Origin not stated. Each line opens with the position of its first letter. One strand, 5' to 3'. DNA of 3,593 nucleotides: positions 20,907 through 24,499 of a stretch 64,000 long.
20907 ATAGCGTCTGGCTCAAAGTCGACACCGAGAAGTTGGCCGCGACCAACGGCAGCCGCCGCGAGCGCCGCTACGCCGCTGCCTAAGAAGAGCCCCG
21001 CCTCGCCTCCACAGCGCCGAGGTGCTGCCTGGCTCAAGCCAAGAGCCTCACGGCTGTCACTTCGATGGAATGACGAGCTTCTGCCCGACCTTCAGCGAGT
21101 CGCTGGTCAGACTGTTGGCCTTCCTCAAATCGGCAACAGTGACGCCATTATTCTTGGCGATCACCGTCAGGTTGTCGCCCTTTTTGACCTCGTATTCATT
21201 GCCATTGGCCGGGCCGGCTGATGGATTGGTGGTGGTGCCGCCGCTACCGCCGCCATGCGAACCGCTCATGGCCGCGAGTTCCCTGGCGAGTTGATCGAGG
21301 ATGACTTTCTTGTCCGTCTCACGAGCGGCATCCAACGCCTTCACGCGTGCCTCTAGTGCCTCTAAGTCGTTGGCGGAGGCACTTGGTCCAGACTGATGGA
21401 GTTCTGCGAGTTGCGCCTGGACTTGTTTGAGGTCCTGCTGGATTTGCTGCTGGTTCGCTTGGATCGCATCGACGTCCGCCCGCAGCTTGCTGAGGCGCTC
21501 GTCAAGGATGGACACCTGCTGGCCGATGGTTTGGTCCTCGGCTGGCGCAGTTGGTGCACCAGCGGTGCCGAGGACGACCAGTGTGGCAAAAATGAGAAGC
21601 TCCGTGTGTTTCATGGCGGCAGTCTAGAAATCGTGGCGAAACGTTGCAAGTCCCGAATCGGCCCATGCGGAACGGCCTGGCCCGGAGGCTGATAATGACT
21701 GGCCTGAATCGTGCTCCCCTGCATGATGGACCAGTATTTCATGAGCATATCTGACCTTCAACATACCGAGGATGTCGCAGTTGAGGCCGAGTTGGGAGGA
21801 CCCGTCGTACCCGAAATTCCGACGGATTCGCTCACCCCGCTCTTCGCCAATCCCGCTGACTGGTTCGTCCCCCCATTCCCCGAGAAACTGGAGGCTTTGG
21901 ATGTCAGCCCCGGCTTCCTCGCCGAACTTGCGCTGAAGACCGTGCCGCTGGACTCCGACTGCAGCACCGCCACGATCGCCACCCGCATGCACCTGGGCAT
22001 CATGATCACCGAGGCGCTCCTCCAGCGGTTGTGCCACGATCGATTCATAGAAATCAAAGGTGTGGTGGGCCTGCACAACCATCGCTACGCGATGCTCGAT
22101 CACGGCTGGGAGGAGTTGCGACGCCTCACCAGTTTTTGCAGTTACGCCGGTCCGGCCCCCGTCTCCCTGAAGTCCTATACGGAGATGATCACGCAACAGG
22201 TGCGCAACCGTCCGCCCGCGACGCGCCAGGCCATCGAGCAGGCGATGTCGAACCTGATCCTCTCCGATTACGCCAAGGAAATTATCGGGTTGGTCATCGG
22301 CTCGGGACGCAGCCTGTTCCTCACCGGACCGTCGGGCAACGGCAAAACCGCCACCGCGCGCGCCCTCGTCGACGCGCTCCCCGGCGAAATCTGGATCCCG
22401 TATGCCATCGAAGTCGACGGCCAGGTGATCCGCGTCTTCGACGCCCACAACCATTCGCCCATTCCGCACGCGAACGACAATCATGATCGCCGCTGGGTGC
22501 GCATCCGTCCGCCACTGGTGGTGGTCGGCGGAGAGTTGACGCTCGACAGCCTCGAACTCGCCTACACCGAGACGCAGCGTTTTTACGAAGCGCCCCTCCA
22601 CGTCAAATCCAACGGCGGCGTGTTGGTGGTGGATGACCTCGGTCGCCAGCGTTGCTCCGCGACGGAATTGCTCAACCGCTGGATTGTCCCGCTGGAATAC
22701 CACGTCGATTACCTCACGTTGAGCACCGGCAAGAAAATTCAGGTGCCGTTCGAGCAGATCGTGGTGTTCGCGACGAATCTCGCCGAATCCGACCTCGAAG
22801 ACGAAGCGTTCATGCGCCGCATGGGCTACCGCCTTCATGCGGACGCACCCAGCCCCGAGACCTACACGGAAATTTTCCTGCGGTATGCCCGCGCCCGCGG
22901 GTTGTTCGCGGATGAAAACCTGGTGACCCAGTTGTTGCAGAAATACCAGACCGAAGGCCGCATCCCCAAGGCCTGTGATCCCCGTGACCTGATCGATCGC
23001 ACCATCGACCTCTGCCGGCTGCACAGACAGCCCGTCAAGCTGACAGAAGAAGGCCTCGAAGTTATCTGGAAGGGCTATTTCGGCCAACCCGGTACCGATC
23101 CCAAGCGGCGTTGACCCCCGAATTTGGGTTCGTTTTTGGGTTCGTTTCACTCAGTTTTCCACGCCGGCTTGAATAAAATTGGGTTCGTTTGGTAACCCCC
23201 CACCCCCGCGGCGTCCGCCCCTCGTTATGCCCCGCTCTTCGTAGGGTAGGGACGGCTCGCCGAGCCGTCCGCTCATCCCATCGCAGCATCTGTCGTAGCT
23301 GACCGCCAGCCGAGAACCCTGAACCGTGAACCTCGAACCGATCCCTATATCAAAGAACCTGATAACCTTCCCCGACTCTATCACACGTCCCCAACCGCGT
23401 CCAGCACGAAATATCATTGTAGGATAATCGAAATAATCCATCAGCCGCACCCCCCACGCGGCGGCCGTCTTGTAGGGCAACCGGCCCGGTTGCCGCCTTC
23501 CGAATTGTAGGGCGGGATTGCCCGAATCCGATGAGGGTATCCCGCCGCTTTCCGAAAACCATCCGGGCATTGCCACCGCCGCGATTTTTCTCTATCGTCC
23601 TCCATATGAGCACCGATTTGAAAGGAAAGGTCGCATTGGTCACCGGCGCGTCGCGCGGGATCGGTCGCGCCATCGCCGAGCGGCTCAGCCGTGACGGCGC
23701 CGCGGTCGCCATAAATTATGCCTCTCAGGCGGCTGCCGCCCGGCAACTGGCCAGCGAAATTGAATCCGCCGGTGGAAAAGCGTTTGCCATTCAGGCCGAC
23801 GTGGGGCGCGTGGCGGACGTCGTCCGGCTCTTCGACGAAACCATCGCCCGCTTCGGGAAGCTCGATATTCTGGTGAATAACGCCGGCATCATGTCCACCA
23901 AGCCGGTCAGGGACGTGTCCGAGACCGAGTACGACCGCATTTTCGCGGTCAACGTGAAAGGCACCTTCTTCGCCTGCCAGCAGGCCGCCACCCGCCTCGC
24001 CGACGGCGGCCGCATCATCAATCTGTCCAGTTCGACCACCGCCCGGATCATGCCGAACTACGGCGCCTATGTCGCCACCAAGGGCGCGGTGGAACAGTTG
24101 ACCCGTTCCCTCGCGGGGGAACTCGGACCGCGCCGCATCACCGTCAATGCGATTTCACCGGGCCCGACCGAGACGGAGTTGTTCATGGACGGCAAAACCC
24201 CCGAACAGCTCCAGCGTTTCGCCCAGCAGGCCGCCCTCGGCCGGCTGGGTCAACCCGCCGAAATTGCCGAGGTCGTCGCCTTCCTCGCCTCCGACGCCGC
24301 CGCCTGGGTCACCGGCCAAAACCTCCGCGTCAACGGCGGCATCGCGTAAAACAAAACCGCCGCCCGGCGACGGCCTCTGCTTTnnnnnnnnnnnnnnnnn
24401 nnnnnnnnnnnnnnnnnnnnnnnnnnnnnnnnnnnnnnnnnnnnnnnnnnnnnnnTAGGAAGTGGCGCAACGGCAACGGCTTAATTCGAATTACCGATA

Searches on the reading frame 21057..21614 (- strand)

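Call 59: search_protein_families(library=pfam, proteins=[window:21057-21614:-], max_evalue=0.00001)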
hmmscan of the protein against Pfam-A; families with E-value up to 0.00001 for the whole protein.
window:21057-21614:- (185 aa): 1 family
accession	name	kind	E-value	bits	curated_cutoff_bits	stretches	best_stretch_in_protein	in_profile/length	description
PF01476.26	LysM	-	2.7e-15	56.5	20.9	1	141-183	1-43/43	LysM domain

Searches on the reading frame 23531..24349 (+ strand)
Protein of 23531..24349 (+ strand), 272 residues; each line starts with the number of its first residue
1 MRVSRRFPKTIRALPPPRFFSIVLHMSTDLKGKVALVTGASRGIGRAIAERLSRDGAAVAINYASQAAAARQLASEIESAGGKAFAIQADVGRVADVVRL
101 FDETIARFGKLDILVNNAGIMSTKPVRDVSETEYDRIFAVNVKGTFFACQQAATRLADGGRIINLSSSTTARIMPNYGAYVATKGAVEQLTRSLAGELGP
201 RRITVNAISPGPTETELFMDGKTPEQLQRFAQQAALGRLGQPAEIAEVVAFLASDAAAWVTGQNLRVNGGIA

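Call 59: search_protein_families(library=pfam, proteins=[window:23531-24349:+], max_evalue=0.00001)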
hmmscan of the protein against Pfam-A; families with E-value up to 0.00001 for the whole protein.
window:23531-24349:+ (272 aa): 4 families
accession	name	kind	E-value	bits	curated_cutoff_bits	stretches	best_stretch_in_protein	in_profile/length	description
PF13561.12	adh_short_C2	-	6.9e-71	239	27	1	39-271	1-235/236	Enoyl-(Acyl carrier protein) reductase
PF00106.31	adh_short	-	4.4e-57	193.2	26.6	1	33-220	1-189/195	short chain dehydrogenase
PF08659.16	KR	-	3.4e-13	50.4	22.6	1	35-193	3-162/180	KR domain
PF23441.1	SDR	-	7.1e-10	39.1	27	1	34-271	9-255/258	SDR-like rossmann domain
